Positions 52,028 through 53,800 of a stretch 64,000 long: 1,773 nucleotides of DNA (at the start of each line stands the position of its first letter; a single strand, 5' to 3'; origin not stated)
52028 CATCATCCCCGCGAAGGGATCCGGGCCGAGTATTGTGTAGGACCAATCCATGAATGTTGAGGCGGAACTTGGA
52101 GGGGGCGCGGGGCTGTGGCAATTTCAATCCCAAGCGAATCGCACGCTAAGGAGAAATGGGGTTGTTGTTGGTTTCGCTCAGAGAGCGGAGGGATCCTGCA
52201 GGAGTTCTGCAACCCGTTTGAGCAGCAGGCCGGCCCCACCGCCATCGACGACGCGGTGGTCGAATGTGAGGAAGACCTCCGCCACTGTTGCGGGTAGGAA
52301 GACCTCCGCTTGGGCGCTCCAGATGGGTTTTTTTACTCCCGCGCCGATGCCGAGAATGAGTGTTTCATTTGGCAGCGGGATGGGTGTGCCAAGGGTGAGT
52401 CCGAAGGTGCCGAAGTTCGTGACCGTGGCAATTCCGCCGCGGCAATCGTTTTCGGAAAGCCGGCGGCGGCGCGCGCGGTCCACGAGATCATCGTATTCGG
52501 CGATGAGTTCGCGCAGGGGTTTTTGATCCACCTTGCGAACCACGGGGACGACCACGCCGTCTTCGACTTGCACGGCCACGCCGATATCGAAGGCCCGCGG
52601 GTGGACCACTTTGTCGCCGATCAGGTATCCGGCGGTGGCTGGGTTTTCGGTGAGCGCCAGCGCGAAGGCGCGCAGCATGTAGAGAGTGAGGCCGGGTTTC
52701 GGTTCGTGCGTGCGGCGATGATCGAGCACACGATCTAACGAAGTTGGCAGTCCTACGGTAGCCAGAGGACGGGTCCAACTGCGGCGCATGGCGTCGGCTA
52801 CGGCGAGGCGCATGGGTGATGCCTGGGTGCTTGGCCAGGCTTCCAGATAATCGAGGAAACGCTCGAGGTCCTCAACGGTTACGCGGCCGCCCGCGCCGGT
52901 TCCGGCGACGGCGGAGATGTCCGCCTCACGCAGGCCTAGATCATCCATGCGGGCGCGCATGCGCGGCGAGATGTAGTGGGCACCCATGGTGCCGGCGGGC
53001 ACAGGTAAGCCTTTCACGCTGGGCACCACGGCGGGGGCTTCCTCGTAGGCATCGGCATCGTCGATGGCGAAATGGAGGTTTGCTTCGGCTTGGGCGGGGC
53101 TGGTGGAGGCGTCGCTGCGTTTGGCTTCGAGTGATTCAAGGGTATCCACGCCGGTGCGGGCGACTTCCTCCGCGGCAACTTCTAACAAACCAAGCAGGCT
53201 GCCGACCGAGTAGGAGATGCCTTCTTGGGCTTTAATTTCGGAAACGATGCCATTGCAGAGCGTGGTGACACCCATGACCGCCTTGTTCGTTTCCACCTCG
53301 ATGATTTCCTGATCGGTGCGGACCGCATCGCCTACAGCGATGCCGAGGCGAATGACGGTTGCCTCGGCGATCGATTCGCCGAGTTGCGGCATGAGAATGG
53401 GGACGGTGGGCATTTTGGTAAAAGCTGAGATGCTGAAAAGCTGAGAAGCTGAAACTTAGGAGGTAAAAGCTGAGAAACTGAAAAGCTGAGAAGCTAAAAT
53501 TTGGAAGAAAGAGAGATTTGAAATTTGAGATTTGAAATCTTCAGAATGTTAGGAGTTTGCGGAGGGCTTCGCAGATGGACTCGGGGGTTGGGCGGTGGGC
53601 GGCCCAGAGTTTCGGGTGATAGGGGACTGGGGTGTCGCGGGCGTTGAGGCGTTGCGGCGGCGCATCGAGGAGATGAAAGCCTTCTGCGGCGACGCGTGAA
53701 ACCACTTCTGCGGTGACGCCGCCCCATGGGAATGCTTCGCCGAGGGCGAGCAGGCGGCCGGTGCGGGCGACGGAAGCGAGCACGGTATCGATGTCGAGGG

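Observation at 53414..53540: Repeat-built, G-poor 127-nt spacer between E1beta and E2 carrying a 13-mer shared by four operon spacers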

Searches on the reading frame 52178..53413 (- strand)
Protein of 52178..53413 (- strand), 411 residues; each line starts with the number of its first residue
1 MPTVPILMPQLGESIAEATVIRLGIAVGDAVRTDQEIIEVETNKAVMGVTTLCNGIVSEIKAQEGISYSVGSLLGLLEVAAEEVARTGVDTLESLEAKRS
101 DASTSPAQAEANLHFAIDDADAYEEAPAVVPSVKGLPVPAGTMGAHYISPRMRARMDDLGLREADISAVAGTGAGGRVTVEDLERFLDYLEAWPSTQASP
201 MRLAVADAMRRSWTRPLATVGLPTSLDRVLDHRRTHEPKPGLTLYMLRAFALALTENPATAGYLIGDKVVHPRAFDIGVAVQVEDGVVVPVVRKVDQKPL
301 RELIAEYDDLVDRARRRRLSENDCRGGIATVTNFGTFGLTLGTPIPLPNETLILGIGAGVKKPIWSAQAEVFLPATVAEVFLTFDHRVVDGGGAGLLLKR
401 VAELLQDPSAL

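Call 10: find_encoding_contigs(protein=window:52178-53413:-, flank=10000, max_places=6)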
Protein window:52178-53413:- (411 aa): 7 contigs read that carry it; 6 places shown.
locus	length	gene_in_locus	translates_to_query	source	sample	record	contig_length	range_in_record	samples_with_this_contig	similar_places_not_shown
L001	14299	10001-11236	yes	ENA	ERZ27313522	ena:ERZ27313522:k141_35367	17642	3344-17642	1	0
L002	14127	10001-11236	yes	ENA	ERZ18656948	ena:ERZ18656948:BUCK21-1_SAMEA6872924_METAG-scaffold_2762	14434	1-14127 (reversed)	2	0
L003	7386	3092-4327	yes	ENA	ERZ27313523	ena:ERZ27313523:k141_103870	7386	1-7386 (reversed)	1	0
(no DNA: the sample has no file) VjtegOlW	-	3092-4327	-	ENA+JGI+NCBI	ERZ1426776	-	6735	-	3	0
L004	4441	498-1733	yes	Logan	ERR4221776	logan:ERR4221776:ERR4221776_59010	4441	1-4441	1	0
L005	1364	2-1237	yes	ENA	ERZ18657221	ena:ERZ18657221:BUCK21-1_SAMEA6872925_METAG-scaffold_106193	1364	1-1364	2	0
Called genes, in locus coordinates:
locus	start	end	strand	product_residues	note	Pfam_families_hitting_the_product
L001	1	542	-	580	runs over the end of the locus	PF00999:Na_H_Exchanger, PF02254:TrkA_N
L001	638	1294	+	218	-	PF03006:HlyIII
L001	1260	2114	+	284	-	PF01149:Fapy_DNA_glyco, PF06831:H2TH, PF06827:zf-FPG_IleRS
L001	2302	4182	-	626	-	PF00009:GTP_EFTU (faint), PF01926:MMR_HSR1, PF02421:FeoB_N, PF07670:Gate, PF07664:FeoB_C, PF07670:Gate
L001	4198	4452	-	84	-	PF04023:FeoA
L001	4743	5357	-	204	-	PF00702:Hydrolase, PF12710:HAD (weak), PF13419:HAD_2, PF13242:Hydrolase_like (faint)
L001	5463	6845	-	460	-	PF01704:UDPGP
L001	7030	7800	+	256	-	PF00977:His_biosynth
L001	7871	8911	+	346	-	PF00676:E1_dh, PF13292:DXP_synthase_N (weak)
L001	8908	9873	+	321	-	PF02779:Transket_pyr, PF02780:Transketolase_C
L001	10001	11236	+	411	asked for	PF00364:Biotin_lipoyl, PF02817:E3_binding (weak), PF00198:2-oxoacid_dh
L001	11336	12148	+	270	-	PF03741:TerC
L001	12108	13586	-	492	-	PF01384:PHO4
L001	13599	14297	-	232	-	?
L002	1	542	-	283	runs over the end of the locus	?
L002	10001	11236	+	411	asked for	PF00364:Biotin_lipoyl, PF02817:E3_binding (weak), PF00198:2-oxoacid_dh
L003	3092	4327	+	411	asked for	PF00364:Biotin_lipoyl, PF02817:E3_binding (weak), PF00198:2-oxoacid_dh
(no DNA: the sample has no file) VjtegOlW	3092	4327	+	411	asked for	PF00364:Biotin_lipoyl, PF02817:E3_binding (weak), PF00198:2-oxoacid_dh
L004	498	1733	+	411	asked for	PF00364:Biotin_lipoyl, PF02817:E3_binding (weak), PF00198:2-oxoacid_dh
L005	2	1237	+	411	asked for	PF00364:Biotin_lipoyl, PF02817:E3_binding (weak), PF00198:2-oxoacid_dh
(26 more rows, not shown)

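Call 28: find_related_loci(query=window:52178-53413:-, collection=metagenome_contigs, flank=1500)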
Query window:52178-53413:- (411 aa) in metagenome_contigs; peptide patterns used: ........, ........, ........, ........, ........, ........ (x = any residue, [..] = any of these).
600 stretches matched a pattern (row limit reached: there are more); 233 encode a relative of the query (tblastn E <= 1e-3); the best 80 are kept; 80 distinct loci.
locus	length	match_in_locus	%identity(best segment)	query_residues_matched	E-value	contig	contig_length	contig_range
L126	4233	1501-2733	98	1-411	0e+0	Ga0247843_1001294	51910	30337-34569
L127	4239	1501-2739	94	1-411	0e+0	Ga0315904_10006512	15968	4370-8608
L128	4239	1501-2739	93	1-411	0e+0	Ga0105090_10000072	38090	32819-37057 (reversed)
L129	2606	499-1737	86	1-411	0e+0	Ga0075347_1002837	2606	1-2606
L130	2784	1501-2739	85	1-411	0e+0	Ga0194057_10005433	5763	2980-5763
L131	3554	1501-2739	85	1-411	0e+0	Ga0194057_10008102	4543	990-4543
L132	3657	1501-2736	85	1-411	0e+0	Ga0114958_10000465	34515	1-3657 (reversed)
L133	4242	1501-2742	85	1-411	0e+0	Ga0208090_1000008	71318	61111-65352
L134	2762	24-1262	86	1-411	0e+0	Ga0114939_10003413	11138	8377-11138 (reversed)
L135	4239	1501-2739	84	1-411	0e+0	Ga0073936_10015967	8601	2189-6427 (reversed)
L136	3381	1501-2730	87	1-411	0e+0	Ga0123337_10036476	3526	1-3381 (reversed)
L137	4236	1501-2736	85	1-411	0e+0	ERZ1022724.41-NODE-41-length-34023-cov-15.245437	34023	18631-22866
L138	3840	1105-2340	87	1-411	0e+0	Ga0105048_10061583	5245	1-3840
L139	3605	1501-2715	85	1-402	0e+0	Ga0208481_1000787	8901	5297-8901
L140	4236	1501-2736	86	1-411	0e+0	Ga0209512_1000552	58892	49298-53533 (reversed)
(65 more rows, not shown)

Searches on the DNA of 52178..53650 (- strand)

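Call 47: search_rna_families(source=window, start=53300, end=53650, threshold=evalue, max_evalue=1)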
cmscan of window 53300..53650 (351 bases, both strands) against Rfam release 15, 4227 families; matches with E-value up to 1: 1.
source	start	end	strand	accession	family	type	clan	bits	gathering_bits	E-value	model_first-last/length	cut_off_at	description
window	53322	53358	-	RF01544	TB11Cs5H3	Gene; snRNA; snoRNA; HACA-box;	-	17.8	50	0.21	16-48/65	no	Trypanosomatid snoRNA TB11Cs5H3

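Call 58: search_rna_families(sources=[L176, L177, L154, L163, L153], threshold=gathering)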
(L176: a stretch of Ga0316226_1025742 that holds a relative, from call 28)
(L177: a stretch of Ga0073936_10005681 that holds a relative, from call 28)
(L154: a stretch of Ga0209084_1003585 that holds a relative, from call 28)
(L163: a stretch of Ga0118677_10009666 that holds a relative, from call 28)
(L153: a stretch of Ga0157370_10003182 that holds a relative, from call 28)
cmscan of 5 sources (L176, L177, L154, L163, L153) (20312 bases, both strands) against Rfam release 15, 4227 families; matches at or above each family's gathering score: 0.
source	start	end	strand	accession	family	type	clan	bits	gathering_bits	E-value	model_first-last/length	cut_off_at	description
